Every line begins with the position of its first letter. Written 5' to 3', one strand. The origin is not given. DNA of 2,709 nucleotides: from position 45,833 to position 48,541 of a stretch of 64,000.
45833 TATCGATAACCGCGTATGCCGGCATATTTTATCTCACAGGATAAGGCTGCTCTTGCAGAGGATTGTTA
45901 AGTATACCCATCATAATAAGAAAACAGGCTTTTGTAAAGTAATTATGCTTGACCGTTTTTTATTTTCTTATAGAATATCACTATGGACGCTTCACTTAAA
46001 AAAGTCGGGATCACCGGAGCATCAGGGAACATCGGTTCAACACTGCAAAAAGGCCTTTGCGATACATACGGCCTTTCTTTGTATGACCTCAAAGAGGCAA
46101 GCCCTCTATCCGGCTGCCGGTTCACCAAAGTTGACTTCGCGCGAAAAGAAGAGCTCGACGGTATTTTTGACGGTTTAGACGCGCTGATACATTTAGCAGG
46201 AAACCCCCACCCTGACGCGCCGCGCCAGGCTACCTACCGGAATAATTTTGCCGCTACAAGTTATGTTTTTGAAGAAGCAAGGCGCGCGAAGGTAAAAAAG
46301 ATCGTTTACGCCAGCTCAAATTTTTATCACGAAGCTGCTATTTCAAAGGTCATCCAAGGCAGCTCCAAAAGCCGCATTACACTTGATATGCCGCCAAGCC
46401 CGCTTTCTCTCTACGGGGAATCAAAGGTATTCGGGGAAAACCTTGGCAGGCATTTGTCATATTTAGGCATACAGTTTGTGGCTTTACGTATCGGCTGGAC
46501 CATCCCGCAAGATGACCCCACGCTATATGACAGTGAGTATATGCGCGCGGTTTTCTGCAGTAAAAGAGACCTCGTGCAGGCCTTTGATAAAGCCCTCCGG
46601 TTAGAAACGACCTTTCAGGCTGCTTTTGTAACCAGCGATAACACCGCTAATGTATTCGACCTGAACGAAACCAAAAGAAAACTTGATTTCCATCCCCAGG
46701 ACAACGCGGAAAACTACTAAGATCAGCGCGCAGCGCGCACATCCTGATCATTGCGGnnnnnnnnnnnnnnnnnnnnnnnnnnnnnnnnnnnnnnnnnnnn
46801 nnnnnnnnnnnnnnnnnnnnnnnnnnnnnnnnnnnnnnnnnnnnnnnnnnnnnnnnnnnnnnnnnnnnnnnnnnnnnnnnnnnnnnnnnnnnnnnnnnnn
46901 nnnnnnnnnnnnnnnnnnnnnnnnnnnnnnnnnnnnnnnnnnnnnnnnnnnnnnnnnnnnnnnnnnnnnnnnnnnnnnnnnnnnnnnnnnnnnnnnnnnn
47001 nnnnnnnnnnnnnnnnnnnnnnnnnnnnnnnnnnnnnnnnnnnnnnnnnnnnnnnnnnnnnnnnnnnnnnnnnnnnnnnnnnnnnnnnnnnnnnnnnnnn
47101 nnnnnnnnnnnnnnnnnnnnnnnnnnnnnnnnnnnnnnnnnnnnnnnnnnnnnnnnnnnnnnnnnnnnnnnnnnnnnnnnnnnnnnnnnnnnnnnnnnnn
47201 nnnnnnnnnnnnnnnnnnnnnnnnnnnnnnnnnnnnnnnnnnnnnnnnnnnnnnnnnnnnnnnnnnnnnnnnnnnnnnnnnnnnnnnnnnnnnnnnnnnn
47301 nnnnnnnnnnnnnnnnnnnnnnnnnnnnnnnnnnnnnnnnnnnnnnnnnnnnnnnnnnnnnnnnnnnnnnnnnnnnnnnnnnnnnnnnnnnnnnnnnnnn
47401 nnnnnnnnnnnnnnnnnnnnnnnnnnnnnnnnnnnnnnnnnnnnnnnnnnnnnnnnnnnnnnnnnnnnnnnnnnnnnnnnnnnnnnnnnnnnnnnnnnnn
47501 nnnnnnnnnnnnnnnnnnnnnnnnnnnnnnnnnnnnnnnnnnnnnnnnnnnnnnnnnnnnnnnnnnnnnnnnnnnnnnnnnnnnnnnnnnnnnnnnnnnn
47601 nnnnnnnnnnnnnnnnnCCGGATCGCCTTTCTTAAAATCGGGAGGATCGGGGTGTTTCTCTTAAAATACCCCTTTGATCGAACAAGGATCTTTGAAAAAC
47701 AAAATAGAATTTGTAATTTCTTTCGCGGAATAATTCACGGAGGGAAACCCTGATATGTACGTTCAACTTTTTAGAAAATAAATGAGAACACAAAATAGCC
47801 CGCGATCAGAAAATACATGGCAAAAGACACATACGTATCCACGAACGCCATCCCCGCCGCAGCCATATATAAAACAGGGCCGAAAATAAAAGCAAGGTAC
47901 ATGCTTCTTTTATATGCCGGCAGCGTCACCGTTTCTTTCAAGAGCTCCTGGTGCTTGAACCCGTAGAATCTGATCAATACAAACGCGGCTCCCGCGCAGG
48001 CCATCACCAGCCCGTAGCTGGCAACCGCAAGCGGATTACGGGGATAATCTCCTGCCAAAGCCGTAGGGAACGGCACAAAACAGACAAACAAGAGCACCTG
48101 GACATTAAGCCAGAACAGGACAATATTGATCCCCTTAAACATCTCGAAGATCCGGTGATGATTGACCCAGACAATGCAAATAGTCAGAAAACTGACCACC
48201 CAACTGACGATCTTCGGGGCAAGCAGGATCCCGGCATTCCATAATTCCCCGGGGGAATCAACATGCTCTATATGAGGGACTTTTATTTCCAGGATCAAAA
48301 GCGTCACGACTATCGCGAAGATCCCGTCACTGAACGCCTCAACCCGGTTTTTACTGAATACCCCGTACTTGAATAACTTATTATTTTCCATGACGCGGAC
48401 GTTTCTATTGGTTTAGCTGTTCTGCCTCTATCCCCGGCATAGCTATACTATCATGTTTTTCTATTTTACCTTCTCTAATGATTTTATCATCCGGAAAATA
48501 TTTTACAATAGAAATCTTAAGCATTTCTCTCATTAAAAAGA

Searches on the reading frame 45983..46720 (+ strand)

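Call 11: search_protein_families(library=pfam, proteins=[window:45983-46720:+], max_evalue=0.001)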
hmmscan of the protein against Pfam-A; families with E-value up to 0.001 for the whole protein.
window:45983-46720:+ (245 aa): 6 families
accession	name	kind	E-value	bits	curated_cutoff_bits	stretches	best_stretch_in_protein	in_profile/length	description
PF01370.27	Epimerase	-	9.5e-17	61.6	20.9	1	10-170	3-169/240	NAD dependent epimerase/dehydratase family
PF04321.23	RmlD_sub_bind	-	7.4e-09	35.5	27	1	7-173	2-151/287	RmlD substrate binding domain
PF01073.25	3Beta_HSD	-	1.7e-06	27.8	22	1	10-152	2-154/280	3-beta hydroxysteroid dehydrogenase/isomerase family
PF07993.18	NAD_binding_4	-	6.3e-06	26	20.1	1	56-179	80-213/258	Male sterility protein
PF16363.11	GDP_Man_Dehyd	-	0.00012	22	27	1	10-156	2-165/332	GDP-mannose 4,6 dehydratase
PF13460.12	NAD_binding_10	-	0.00045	20.6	27.2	1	12-116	1-102/184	NAD(P)H-binding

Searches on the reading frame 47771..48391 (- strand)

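Call 11: search_protein_families(library=pfam, proteins=[window:47771-48391:-], max_evalue=0.001)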
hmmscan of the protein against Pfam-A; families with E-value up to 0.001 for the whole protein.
window:47771-48391:- (206 aa): 1 family
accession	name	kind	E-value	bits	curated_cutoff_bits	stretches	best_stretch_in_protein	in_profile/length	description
PF06736.16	TMEM175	-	4.7e-27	94.7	25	1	16-107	1-88/88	Endosomal/lysosomal potassium channel TMEM175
